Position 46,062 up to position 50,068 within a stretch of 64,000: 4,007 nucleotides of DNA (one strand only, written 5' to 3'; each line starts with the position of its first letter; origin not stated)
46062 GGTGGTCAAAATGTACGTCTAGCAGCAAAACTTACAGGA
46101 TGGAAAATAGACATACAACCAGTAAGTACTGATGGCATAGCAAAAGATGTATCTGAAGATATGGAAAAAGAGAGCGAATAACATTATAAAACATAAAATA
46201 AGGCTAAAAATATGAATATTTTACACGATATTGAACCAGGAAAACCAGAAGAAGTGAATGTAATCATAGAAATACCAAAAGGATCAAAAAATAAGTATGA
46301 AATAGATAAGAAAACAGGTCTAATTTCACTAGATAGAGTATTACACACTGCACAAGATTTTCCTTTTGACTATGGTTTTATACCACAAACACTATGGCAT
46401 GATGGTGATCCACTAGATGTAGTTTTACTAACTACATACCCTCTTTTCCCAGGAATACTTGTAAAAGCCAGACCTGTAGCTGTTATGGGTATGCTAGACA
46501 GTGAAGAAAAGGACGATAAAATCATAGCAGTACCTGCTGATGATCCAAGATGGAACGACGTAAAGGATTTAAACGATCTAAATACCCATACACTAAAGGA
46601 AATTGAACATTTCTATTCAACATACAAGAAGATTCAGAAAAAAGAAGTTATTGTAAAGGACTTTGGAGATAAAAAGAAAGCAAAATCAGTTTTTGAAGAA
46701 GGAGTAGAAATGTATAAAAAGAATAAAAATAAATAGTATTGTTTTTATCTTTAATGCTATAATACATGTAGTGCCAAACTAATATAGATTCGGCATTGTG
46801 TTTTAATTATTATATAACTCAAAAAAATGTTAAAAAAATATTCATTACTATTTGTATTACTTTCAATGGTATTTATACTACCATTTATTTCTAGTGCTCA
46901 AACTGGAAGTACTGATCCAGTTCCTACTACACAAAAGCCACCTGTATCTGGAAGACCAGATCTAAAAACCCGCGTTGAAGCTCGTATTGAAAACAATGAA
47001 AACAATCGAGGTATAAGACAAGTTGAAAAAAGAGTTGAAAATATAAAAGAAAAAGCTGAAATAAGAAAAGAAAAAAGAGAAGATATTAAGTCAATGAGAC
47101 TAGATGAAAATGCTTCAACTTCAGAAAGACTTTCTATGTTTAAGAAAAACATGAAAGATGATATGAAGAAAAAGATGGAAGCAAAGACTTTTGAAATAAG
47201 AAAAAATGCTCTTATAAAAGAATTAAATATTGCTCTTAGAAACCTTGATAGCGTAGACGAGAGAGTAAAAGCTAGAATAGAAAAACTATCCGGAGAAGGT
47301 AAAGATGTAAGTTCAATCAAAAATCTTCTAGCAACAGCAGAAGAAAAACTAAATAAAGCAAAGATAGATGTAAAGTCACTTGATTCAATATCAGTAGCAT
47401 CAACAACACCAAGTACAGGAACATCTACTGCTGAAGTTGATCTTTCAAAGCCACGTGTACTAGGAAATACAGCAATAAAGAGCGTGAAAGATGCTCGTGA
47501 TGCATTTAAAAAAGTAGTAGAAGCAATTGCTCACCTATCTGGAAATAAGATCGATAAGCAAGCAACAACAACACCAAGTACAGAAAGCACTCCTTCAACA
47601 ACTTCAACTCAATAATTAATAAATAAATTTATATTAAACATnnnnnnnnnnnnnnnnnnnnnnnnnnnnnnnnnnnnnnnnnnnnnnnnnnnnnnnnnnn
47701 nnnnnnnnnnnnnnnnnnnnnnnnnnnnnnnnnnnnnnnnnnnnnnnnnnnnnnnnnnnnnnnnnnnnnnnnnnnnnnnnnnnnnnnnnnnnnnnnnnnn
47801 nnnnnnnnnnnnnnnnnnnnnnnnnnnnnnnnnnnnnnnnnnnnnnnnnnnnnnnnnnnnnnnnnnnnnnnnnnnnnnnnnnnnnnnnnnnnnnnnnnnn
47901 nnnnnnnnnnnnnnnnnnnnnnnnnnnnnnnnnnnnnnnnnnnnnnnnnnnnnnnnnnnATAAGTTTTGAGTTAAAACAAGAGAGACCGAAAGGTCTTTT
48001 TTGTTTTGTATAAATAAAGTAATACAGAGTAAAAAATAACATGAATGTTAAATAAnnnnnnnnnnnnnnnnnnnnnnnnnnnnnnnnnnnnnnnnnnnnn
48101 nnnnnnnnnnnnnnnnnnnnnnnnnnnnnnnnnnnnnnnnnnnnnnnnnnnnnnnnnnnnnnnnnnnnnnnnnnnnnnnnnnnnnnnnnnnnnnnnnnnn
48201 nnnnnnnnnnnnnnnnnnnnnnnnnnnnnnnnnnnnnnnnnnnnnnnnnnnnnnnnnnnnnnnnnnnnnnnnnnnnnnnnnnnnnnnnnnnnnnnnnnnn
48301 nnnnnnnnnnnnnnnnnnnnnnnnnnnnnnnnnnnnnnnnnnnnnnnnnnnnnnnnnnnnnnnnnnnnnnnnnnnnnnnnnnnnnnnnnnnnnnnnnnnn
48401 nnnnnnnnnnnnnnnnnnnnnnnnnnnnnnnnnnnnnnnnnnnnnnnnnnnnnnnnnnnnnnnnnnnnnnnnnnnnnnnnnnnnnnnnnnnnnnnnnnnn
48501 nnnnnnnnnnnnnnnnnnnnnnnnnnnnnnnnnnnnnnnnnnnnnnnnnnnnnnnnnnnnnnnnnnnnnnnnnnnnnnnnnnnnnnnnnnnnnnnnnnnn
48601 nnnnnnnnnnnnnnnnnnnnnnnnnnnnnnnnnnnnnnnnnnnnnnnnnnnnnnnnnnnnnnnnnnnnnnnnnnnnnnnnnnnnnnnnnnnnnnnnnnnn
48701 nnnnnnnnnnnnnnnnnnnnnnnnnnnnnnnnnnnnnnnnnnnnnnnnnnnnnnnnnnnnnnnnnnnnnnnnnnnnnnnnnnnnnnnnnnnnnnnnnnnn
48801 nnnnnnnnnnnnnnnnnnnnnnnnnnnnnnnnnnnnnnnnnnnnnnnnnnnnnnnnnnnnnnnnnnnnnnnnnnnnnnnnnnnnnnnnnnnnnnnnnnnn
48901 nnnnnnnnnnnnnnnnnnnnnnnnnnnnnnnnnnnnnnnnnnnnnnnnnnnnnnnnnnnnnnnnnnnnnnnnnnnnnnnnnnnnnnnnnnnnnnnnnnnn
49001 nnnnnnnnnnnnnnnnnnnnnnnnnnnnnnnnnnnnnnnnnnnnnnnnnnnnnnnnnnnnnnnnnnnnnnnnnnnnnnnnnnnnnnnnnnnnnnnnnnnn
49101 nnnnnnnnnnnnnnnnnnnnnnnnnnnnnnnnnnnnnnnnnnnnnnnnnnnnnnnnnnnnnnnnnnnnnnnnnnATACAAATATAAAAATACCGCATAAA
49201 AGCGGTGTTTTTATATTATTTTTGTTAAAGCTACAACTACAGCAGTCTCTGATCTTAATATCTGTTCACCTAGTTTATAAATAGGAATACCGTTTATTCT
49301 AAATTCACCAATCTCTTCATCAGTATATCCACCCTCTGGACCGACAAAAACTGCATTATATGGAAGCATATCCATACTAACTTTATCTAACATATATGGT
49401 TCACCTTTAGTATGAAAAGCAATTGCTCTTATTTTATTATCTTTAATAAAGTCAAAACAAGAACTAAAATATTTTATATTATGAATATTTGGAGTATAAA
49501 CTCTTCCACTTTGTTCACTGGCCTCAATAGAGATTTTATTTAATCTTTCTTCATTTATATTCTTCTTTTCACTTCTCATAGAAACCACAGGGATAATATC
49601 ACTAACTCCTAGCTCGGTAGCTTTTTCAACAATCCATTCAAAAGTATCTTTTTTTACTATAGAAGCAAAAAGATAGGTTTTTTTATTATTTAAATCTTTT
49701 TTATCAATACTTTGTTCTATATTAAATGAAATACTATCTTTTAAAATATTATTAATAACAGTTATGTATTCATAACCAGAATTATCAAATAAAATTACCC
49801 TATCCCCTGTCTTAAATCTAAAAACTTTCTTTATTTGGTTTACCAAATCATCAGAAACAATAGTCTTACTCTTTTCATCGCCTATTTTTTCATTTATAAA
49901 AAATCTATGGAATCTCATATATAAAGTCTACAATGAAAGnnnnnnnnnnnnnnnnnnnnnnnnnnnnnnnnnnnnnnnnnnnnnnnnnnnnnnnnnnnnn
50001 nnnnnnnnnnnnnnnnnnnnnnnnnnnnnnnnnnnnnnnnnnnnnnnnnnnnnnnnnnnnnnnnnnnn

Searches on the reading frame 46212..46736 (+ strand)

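Call 92: search_protein_families(library=pfam, proteins=[window:46212-46736:+], max_evalue=0.0001)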
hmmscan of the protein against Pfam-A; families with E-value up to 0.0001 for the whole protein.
window:46212-46736:+ (174 aa): 1 family
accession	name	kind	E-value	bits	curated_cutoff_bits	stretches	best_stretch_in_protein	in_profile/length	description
PF00719.24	Pyrophosphatase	-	4.9e-58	195.7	23.5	1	17-169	1-153/153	Inorganic pyrophosphatase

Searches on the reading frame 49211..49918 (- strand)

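Call 92: search_protein_families(library=pfam, proteins=[window:49211-49918:-], max_evalue=0.0001)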
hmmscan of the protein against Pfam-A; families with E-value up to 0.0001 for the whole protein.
window:49211-49918:- (235 aa): 2 families
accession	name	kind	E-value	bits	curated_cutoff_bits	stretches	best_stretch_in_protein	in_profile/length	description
PF04452.19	Methyltrans_RNA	-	4e-38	131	23.9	1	78-233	4-163/165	RNA methyltransferase domain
PF20260.4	PUA_4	-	6e-07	29.9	23.9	1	29-67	9-47/48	RNA methyltransferase PUA domain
